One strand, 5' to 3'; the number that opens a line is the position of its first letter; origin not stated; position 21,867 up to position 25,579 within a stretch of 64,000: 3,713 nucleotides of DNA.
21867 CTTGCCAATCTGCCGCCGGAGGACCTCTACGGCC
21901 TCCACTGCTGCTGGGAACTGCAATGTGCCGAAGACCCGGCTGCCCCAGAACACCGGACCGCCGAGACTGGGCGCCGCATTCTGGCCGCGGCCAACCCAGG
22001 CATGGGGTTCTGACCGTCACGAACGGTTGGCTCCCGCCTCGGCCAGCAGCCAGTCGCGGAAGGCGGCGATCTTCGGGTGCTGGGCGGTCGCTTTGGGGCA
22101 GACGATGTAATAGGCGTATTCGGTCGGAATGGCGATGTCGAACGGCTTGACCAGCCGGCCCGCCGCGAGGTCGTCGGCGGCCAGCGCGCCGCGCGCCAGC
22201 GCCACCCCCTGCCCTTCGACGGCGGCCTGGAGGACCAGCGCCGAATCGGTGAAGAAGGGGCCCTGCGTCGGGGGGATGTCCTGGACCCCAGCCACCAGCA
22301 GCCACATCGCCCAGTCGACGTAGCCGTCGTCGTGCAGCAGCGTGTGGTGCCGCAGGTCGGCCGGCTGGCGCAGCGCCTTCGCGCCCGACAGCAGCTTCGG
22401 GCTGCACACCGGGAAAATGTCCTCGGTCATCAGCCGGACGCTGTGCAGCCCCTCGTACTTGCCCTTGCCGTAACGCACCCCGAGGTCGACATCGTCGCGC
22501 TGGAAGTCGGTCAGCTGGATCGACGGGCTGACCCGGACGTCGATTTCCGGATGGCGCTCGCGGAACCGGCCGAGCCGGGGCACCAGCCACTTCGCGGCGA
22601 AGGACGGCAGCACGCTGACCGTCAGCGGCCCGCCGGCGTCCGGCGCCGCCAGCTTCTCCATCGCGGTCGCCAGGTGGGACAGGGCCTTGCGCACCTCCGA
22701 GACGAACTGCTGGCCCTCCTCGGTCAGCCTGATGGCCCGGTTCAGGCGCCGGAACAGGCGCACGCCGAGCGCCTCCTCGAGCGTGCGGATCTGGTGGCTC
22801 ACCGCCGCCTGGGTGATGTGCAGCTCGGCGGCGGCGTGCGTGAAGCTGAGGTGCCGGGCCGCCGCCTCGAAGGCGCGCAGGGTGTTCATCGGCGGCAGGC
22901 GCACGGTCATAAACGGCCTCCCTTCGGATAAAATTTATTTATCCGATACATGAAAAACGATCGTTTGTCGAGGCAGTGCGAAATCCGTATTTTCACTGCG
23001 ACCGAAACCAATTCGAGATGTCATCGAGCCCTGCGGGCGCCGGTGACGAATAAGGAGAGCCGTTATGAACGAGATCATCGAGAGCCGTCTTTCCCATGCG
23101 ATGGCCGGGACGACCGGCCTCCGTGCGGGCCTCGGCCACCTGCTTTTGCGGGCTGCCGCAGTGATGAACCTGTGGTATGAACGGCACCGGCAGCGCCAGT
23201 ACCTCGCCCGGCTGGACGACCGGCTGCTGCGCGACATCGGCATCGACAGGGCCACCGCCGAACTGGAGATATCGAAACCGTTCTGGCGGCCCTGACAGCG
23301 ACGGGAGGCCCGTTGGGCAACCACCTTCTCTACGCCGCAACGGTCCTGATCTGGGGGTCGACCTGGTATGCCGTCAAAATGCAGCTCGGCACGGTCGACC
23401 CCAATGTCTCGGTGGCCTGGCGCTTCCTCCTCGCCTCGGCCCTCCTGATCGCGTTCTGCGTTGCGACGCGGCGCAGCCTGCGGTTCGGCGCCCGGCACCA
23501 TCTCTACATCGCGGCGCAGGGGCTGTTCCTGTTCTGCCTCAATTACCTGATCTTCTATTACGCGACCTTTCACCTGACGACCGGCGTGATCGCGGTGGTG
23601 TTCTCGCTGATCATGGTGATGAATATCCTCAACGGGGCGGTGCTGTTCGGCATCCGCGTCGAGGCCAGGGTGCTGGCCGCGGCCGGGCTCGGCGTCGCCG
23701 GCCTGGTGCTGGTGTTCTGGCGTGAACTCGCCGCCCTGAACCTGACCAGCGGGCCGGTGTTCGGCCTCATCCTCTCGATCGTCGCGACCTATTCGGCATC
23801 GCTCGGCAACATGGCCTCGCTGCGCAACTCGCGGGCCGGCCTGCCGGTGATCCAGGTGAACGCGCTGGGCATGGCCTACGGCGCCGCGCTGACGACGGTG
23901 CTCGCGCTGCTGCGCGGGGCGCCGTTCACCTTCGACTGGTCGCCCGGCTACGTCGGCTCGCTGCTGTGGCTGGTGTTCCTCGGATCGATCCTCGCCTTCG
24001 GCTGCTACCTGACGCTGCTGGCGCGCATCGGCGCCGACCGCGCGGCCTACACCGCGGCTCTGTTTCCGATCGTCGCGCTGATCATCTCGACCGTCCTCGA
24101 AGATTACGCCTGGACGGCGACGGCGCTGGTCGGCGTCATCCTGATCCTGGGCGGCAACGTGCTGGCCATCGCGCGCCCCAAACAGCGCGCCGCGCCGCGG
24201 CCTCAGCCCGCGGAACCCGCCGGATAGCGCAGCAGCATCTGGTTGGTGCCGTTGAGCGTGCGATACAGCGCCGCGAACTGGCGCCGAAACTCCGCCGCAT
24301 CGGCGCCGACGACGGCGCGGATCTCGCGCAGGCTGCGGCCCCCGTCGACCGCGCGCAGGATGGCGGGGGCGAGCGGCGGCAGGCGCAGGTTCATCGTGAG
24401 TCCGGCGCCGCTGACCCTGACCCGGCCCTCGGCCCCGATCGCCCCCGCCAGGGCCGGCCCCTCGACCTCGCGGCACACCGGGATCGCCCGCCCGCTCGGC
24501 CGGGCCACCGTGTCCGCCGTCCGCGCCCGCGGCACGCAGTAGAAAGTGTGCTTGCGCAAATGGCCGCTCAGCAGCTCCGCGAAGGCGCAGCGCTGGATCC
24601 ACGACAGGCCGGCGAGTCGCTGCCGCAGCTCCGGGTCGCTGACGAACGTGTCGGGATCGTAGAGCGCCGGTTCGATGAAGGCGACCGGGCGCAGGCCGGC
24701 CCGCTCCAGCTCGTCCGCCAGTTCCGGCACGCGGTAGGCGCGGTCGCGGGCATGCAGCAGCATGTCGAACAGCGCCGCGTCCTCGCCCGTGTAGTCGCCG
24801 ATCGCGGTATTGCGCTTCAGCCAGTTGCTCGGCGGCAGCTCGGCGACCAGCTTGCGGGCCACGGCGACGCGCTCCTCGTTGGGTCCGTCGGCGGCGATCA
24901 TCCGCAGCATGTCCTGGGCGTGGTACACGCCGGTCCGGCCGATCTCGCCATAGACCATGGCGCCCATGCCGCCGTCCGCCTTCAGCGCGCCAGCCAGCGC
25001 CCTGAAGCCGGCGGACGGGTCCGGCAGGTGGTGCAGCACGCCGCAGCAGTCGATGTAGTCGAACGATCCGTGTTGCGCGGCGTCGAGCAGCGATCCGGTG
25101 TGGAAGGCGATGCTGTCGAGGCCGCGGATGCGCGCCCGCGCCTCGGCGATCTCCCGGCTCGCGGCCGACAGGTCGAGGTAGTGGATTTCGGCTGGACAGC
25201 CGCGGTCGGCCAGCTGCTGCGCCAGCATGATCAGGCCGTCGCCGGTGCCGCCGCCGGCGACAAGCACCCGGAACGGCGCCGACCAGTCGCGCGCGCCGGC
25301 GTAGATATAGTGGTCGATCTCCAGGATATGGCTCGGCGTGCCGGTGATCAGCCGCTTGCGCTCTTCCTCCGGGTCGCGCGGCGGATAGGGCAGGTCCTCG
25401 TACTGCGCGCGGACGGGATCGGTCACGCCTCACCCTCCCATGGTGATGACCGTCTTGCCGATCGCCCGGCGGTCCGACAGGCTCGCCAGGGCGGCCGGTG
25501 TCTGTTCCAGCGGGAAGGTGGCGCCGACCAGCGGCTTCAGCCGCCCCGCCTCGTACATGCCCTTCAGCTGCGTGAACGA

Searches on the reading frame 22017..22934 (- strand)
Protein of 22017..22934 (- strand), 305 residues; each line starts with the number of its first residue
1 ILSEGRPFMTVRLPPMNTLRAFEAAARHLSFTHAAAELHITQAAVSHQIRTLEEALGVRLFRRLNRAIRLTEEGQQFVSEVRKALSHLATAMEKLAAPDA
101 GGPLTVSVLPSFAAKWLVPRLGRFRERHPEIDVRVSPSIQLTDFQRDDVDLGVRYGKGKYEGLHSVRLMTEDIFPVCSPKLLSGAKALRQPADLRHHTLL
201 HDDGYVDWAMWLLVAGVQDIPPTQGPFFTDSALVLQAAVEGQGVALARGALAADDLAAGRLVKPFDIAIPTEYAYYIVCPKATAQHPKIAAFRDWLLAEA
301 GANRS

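Call 32: search_protein_families(library=pfam, proteins=[window:22017-22934:-], max_evalue=0.001)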
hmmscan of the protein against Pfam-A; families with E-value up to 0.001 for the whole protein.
window:22017-22934:- (305 aa): 2 families
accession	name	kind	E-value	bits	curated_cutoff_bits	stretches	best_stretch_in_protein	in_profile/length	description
PF03466.25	LysR_substrate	-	1.7e-39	135.8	28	1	101-299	5-207/209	LysR substrate binding domain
PF00126.33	HTH_1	-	1.4e-22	79.8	26.6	1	17-75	2-60/60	Bacterial regulatory helix-turn-helix protein, lysR family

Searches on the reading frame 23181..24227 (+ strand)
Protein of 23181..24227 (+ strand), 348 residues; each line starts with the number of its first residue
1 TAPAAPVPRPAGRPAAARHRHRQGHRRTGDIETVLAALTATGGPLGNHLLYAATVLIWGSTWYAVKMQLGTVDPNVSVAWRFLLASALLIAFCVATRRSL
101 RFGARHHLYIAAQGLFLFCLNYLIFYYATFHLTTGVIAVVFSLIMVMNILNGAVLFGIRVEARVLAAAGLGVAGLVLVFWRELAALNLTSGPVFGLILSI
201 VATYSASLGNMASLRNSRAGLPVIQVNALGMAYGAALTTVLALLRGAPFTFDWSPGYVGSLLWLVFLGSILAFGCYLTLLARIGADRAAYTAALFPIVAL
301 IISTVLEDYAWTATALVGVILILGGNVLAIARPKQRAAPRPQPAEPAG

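Call 32: search_protein_families(library=pfam, proteins=[window:23181-24227:+], max_evalue=0.001)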
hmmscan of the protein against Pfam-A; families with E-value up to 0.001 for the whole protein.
window:23181-24227:+ (348 aa): 1 family
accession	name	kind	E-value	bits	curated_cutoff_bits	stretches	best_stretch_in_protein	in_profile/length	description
PF00892.27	EamA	-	1.7e-23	83.9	28.2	2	49-179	5-134/135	EamA-like transporter family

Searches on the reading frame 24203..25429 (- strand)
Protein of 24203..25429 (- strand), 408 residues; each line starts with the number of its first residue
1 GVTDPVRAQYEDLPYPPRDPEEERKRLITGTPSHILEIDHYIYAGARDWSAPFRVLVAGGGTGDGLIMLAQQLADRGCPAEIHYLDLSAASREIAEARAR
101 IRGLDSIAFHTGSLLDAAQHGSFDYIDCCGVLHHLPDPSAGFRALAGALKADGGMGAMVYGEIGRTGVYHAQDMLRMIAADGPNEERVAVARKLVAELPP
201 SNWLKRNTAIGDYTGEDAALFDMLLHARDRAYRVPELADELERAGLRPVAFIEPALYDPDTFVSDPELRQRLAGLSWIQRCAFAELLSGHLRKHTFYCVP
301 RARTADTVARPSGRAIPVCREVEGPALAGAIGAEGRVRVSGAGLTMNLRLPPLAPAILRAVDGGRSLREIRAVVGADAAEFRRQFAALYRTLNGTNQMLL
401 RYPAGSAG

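Call 32: search_protein_families(library=pfam, proteins=[window:24203-25429:-], max_evalue=0.001)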
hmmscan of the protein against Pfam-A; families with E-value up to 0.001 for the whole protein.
window:24203-25429:- (408 aa): 6 families
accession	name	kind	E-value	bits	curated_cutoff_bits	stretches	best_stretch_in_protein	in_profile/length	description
PF08242.18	Methyltransf_12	-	1.3e-14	55.1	30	1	58-153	3-96/98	Methyltransferase domain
PF13649.12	Methyltransf_25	-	2.4e-11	44.6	27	1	55-153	1-97/97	Methyltransferase domain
PF08241.18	Methyltransf_11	-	6.1e-10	40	21.2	1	61-153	6-91/95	Methyltransferase domain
PF13847.12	Methyltransf_31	-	2.4e-08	34.2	27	1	55-155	7-107/145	Methyltransferase domain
PF13489.12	Methyltransf_23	-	3.9e-08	33.6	27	1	54-155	25-114/164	Methyltransferase domain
PF01209.24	Ubie_methyltran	-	0.00053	19.9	20.1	1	54-156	50-150/233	ubiE/COQ5 methyltransferase family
